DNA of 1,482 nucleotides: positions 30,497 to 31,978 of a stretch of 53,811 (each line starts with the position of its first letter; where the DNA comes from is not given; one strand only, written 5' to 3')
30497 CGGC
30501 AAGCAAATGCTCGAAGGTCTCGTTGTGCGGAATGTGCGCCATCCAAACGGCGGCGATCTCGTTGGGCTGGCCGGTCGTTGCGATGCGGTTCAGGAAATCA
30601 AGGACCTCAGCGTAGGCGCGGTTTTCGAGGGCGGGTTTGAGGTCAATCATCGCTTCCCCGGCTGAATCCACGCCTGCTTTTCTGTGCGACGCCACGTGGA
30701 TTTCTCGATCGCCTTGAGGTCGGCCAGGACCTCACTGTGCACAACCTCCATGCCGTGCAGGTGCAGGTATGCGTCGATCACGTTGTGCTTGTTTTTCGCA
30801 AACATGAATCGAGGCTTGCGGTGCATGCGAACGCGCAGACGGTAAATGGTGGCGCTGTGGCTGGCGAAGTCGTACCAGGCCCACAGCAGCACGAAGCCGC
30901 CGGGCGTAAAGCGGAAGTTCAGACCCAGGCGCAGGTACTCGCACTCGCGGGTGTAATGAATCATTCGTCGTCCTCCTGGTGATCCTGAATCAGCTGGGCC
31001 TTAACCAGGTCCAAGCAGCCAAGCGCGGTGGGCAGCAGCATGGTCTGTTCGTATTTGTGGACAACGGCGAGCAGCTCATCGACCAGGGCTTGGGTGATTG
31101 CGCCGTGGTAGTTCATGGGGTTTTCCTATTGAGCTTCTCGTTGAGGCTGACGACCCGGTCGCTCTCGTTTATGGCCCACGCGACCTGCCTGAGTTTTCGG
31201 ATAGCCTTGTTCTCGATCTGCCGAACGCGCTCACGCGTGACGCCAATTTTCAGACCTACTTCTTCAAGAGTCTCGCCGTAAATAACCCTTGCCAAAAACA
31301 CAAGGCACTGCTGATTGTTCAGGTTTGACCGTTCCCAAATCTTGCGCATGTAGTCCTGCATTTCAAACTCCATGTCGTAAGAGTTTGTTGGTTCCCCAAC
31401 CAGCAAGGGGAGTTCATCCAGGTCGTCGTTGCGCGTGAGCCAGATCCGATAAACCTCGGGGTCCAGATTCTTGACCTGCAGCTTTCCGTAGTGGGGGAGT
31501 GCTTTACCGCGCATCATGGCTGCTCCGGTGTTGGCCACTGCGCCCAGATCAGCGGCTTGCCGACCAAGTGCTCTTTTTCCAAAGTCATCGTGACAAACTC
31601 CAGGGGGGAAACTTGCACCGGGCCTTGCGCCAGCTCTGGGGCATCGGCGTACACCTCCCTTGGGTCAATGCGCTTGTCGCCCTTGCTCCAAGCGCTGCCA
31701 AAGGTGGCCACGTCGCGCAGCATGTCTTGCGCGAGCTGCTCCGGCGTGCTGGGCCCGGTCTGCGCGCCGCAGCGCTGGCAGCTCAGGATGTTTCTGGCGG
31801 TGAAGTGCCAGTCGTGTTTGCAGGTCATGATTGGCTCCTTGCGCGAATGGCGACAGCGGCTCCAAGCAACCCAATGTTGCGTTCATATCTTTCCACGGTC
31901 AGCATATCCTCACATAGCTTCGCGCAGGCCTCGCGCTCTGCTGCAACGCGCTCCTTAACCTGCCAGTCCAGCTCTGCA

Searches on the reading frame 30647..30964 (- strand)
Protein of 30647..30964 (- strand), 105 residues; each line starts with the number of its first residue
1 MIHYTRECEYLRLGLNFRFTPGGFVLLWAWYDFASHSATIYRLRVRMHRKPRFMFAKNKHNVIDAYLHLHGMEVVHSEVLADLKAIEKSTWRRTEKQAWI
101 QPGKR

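Call 38: search_protein_families(library=pfam, proteins=[window:30647-30964:-], max_evalue=0.01)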
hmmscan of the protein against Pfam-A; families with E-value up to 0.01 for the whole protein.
window:30647-30964:- (105 aa): 1 family
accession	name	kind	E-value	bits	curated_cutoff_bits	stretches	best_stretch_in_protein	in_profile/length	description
PF06323.16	Phage_antiter_Q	-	0.0036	17.5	25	1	25-100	118-189/220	Phage antitermination protein Q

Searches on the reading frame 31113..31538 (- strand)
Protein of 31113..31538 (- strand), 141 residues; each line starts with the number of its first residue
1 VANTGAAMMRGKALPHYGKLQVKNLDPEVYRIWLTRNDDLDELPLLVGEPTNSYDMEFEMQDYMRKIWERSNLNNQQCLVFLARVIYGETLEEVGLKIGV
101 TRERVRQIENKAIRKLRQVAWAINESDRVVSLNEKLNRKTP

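Call 38: search_protein_families(library=pfam, proteins=[window:31113-31538:-], max_evalue=0.01)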
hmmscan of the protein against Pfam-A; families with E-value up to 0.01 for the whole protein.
window:31113-31538:- (141 aa): 1 family
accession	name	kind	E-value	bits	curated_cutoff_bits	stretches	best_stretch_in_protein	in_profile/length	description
PF04545.22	Sigma70_r4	-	4.2e-12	45.8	24.1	1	73-118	5-50/50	Sigma-70, region 4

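Call 74: search_protein_families(library=ncbifam, proteins=[window:31113-31538:-], max_evalue=0.01)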
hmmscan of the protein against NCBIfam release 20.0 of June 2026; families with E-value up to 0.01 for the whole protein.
window:31113-31538:- (141 aa): 26 families (the best 25 are shown)
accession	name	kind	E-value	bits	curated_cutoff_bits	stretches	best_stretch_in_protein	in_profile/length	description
NF004208.0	PRK05658.1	equivalog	2.4e-11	43.4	555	1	89-118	589-618/631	RNA polymerase sigma factor RpoD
NF041931.2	MzaA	equivalog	2.2e-10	40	800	1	90-118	675-703/726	MZA anti-phage system associated sigma-70 family RNA polymerase sigma factor MzaA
TIGR02393.1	RpoD_Cterm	equivalog_domain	2.7e-10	40.3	354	1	87-119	195-227/238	RNA polymerase sigma factor RpoD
NF004566.0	PRK05901.2-4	equivalog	1.3e-09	37.7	531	1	88-118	402-432/448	RNA polymerase sigma factor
NF004564.0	PRK05901.2-2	equivalog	1.7e-09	36.9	617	1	89-120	452-483/500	RNA polymerase sigma factor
NF006666.0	PRK09210.1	equivalog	3.1e-09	36.6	572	1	89-119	329-359/370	RNA polymerase sigma factor RpoD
TIGR02937.1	sigma70-ECF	superfamily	7e-09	35.5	42.9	1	63-118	110-163/165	sigma-70 family RNA polymerase sigma factor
NF005643.0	PRK07406.1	equivalog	2.9e-08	33.2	500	1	89-118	356-385/397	RNA polymerase sigma factor RpoD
NF004207.0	PRK05657.1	equivalog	3.1e-08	33.4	394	1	60-119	255-316/329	RNA polymerase sigma factor RpoS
NF005693.0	PRK07500.1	equivalog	3.7e-08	32.9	315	1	72-120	227-277/289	RNA polymerase factor sigma-32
TIGR02394.1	rpoS_proteo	equivalog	8.8e-08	32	378.7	1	59-119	211-273/285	RNA polymerase sigma factor RpoS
NF004562.0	PRK05901.1-4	equivalog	9.9e-08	30.9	779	1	88-118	512-542/571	RNA polymerase sigma factor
NF005143.0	PRK06596.1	subfamily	7.5e-07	28.9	241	1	72-119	230-280/285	RNA polymerase factor sigma-32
TIGR02392.1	rpoH_proteo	equivalog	9.5e-07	28.7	323.1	1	72-119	218-267/270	RNA polymerase sigma factor RpoH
NF005248.0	PRK06759.1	equivalog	1.4e-06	28.1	133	1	53-119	86-153/156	RNA polymerase factor sigma-70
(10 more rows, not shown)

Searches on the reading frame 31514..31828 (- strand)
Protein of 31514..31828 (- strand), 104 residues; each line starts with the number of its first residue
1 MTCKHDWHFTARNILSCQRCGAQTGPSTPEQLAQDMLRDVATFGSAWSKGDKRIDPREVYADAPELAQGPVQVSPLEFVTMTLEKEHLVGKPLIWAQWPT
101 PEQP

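Call 38: search_protein_families(library=pfam, proteins=[window:31514-31828:-], max_evalue=0.01)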
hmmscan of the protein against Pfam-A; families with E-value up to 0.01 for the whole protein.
window:31514-31828:- (104 aa): 1 family
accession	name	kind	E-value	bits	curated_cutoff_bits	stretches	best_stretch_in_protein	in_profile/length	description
PF08792.16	A2L_zn_ribbon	-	0.0069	16.5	22.9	0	3-22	9-29/33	A2L zinc ribbon domain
